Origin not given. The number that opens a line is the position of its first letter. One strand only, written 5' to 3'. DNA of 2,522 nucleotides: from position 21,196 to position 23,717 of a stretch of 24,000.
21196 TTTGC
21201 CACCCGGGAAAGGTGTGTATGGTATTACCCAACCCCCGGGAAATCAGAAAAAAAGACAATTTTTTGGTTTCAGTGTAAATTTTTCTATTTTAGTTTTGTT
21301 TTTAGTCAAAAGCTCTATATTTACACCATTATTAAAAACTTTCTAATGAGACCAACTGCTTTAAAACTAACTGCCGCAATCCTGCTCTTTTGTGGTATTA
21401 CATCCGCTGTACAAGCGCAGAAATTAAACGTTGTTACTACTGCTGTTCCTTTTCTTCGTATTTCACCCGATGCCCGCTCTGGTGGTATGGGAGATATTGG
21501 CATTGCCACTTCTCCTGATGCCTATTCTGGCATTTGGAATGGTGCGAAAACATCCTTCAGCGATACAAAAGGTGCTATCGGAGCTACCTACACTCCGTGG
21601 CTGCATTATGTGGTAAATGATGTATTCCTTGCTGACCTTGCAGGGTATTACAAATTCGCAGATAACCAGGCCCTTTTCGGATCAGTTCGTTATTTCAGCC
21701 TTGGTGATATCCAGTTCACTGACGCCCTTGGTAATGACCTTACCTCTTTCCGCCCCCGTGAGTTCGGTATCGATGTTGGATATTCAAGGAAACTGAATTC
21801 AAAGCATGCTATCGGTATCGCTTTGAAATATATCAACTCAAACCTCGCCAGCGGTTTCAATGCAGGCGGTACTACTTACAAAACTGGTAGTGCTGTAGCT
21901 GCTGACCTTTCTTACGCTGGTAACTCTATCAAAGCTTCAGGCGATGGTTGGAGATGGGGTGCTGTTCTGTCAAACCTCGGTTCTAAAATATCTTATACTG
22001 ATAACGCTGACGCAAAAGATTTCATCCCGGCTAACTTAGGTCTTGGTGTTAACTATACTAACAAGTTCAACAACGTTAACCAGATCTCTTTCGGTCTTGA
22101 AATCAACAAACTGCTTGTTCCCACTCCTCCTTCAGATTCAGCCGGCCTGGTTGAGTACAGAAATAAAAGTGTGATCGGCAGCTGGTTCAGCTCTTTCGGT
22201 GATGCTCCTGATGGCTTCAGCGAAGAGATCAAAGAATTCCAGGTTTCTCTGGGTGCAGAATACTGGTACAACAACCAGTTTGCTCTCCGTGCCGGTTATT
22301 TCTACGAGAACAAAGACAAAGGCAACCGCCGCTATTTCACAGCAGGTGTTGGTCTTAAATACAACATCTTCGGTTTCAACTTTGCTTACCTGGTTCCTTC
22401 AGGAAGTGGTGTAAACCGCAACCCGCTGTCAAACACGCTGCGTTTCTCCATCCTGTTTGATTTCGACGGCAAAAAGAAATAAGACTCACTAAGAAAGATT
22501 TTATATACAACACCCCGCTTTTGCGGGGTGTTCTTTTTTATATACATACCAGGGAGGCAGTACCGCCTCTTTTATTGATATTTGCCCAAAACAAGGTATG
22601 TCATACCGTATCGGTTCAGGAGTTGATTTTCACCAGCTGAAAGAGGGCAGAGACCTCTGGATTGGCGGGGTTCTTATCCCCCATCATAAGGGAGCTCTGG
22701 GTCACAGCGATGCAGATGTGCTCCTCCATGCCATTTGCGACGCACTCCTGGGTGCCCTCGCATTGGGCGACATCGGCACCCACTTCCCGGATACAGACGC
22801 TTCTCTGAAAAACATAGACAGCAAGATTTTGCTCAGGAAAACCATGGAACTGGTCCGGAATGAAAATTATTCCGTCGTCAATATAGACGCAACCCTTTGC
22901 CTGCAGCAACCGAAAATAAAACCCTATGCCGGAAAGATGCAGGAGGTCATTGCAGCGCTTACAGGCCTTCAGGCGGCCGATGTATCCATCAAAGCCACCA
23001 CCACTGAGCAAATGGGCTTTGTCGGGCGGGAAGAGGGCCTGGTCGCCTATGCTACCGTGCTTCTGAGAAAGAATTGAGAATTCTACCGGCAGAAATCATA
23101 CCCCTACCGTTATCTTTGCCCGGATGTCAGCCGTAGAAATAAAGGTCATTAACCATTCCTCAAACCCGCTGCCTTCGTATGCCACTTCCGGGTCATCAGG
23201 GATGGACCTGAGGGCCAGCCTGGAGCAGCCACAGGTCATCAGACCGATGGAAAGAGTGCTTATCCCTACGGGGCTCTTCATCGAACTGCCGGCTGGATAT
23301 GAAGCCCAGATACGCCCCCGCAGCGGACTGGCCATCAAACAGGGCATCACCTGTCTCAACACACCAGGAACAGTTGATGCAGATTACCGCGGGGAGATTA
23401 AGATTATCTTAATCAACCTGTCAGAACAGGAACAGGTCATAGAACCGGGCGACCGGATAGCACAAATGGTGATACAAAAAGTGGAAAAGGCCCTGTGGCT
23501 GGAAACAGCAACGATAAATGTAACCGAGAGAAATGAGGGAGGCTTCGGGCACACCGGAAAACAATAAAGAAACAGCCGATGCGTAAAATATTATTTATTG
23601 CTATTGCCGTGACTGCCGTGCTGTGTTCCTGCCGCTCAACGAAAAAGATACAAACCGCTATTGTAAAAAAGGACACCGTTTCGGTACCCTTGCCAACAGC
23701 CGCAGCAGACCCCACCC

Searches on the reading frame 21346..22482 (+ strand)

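Call 6: search_protein_families(library=pfam, proteins=[window:21346-22482:+])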
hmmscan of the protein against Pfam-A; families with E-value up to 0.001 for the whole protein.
window:21346-22482:+ (378 aa): 1 family
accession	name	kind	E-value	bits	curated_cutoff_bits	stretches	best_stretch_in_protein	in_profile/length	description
PF19572.5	PorV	-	9.6e-61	205.8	27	1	24-262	3-242/243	Type IX secretion system protein PorV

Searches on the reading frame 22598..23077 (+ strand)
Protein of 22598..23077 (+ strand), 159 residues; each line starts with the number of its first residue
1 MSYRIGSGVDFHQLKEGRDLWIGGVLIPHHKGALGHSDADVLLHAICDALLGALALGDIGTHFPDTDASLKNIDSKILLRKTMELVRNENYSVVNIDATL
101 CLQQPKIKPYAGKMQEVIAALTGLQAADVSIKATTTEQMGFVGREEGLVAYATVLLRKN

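Call 6: search_protein_families(library=pfam, proteins=[window:22598-23077:+])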
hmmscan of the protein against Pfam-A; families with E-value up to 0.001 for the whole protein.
window:22598-23077:+ (159 aa): 1 family
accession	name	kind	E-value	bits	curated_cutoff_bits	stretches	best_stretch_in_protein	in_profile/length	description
PF02542.21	YgbB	-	1.1e-67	227.6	26.7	1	3-156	1-154/155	YgbB family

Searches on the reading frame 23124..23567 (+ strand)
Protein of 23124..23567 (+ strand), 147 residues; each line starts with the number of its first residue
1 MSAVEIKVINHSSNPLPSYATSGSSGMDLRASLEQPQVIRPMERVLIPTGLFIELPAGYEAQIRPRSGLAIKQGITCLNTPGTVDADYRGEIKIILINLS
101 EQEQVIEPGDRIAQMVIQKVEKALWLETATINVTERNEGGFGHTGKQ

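Call 7: search_protein_families(library=pfam, proteins=[window:23124-23567:+])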
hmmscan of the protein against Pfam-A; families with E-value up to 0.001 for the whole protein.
window:23124-23567:+ (147 aa): 2 families
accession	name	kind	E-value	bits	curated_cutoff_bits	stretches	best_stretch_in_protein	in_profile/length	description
PF00692.24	dUTPase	-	1.2e-29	103.2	22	1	15-145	4-129/129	dUTPase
PF22769.1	DCD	-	3.2e-10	40.8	27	1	34-119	68-152/153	dCTP deaminase-like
